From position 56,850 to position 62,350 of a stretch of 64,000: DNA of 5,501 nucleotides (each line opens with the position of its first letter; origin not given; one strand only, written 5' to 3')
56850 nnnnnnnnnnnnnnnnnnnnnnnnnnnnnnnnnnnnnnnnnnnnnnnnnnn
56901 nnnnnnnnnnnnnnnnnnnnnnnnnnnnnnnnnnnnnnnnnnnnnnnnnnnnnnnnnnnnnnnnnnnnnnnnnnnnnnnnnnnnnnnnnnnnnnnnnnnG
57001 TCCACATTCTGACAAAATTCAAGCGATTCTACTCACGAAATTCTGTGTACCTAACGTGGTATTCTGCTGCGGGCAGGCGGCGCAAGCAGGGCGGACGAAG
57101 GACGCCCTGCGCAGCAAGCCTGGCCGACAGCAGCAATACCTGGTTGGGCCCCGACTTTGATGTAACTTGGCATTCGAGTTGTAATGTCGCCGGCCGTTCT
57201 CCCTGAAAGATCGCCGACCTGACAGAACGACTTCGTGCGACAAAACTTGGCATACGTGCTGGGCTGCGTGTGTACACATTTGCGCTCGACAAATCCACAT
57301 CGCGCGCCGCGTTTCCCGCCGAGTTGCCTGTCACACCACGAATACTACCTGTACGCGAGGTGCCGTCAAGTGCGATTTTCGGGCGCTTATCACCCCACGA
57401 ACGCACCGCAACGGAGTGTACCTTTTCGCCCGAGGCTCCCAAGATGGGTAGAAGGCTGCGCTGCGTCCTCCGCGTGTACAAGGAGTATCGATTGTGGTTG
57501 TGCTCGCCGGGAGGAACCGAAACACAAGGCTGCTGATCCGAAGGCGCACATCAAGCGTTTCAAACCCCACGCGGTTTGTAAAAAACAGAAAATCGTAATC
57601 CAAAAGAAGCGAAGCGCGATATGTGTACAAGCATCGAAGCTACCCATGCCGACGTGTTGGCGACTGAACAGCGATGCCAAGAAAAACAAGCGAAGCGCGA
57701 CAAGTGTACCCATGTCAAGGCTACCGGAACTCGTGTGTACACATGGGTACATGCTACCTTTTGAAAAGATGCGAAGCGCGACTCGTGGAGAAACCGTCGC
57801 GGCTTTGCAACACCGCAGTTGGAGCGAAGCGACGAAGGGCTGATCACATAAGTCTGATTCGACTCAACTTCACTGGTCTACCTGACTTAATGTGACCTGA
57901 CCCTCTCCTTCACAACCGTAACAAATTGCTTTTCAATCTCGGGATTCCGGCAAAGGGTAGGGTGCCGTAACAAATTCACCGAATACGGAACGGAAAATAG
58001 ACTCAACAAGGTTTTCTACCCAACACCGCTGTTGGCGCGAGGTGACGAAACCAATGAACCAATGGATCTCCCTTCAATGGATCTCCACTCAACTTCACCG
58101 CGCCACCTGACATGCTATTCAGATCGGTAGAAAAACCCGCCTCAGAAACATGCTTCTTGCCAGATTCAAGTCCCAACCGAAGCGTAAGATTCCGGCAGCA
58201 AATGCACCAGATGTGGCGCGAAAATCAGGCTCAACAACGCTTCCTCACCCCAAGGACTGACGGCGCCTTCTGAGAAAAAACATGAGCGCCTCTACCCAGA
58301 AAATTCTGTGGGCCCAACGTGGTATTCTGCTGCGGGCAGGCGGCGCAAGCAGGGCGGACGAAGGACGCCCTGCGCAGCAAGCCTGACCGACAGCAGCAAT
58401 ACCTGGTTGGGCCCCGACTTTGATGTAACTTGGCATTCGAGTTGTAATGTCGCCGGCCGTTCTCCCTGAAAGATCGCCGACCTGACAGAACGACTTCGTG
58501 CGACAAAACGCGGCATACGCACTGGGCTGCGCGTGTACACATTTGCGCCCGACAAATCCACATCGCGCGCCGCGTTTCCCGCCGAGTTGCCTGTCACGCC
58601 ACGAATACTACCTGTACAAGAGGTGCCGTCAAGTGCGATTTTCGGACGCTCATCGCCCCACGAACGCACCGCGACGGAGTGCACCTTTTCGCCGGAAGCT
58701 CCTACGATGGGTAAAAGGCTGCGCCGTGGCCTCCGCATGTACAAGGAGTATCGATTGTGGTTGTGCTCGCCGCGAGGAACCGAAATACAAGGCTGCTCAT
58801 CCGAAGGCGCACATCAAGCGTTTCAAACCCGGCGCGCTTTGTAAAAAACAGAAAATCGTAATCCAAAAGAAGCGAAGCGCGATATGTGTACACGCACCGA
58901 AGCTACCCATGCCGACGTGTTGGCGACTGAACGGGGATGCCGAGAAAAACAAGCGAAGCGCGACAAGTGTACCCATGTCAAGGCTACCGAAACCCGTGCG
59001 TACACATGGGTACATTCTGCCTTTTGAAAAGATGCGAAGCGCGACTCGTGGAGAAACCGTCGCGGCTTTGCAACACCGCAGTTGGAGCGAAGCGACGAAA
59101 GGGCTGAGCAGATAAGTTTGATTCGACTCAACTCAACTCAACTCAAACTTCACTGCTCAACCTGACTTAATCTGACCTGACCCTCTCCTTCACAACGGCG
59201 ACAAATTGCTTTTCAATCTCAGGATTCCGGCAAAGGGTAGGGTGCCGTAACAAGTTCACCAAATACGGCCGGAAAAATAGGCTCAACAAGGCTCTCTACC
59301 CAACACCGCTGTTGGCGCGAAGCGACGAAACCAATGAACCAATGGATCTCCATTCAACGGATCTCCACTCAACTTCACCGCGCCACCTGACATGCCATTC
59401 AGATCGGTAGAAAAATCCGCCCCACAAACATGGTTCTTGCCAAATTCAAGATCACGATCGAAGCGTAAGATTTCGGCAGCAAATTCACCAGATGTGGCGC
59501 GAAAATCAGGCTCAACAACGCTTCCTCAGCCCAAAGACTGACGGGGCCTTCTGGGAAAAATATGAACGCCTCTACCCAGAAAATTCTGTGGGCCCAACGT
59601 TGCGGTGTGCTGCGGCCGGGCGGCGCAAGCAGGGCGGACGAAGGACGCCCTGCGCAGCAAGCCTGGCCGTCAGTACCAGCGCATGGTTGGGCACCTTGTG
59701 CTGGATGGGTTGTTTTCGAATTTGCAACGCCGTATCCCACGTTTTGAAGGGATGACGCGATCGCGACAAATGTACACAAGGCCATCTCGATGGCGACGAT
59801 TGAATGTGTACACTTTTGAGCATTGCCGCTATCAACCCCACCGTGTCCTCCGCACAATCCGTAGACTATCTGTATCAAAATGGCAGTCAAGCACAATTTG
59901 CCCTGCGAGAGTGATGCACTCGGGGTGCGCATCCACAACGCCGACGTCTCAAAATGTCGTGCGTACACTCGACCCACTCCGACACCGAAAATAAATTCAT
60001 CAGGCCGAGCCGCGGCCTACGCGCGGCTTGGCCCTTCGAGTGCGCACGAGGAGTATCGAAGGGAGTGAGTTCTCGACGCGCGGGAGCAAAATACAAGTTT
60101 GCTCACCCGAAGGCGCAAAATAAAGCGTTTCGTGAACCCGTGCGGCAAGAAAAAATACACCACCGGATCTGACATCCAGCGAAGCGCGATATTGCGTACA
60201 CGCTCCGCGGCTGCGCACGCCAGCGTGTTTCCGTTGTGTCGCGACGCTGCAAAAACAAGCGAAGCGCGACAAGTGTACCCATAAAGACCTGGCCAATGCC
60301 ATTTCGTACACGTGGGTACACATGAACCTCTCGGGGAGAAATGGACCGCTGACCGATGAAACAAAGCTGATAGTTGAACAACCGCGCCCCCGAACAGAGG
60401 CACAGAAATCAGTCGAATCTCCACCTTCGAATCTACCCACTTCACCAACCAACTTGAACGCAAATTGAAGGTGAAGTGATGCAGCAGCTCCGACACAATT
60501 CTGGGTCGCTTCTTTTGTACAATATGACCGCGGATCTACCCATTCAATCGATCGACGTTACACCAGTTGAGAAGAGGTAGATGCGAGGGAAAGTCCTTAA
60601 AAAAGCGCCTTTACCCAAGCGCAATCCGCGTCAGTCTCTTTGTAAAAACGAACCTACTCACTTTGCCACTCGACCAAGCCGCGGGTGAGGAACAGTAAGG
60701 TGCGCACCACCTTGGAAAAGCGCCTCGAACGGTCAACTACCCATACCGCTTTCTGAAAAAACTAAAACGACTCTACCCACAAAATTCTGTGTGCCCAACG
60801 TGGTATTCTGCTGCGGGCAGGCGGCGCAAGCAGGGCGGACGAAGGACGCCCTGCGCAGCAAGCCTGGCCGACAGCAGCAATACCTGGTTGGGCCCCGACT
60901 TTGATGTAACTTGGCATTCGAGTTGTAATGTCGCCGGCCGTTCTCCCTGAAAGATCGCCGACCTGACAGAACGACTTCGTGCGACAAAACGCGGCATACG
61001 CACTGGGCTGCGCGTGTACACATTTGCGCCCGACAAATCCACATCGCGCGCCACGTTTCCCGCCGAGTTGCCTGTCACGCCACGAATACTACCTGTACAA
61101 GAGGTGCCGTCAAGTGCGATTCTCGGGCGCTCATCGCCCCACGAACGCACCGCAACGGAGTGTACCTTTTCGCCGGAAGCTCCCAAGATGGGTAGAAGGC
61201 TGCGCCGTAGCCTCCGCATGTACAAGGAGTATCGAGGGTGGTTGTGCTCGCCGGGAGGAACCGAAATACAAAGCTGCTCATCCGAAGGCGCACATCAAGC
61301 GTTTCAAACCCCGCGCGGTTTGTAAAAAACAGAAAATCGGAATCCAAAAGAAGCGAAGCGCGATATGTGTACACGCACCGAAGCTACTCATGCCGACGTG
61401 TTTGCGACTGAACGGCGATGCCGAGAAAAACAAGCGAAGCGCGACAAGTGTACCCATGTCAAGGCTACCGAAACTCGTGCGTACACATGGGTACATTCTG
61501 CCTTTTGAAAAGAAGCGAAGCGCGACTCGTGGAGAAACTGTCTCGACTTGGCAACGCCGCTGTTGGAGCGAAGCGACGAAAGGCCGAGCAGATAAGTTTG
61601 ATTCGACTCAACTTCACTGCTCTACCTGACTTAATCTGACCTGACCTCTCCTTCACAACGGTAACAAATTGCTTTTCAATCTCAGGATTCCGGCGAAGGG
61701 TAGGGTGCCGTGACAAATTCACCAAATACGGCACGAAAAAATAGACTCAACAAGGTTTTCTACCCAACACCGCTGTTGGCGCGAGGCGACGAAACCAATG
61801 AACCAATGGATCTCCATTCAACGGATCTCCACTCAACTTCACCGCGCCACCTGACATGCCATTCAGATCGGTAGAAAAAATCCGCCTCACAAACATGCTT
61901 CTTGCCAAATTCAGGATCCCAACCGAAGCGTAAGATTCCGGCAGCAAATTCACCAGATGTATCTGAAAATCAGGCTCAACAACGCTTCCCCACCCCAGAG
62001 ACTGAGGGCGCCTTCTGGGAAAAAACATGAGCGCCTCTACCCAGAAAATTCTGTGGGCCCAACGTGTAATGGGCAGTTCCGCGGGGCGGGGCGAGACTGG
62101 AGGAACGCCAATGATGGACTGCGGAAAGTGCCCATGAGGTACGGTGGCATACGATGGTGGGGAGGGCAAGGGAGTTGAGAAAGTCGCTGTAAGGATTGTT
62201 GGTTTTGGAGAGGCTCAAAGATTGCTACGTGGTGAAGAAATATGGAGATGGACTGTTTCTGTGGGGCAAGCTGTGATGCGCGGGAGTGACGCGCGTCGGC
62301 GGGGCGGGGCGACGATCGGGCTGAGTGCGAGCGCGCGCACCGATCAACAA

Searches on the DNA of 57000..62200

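Call 61: search_rna_families(source=window, start=57000, end=62200, threshold=evalue, max_evalue=5)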
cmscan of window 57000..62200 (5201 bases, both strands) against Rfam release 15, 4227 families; matches with E-value up to 5: 0.
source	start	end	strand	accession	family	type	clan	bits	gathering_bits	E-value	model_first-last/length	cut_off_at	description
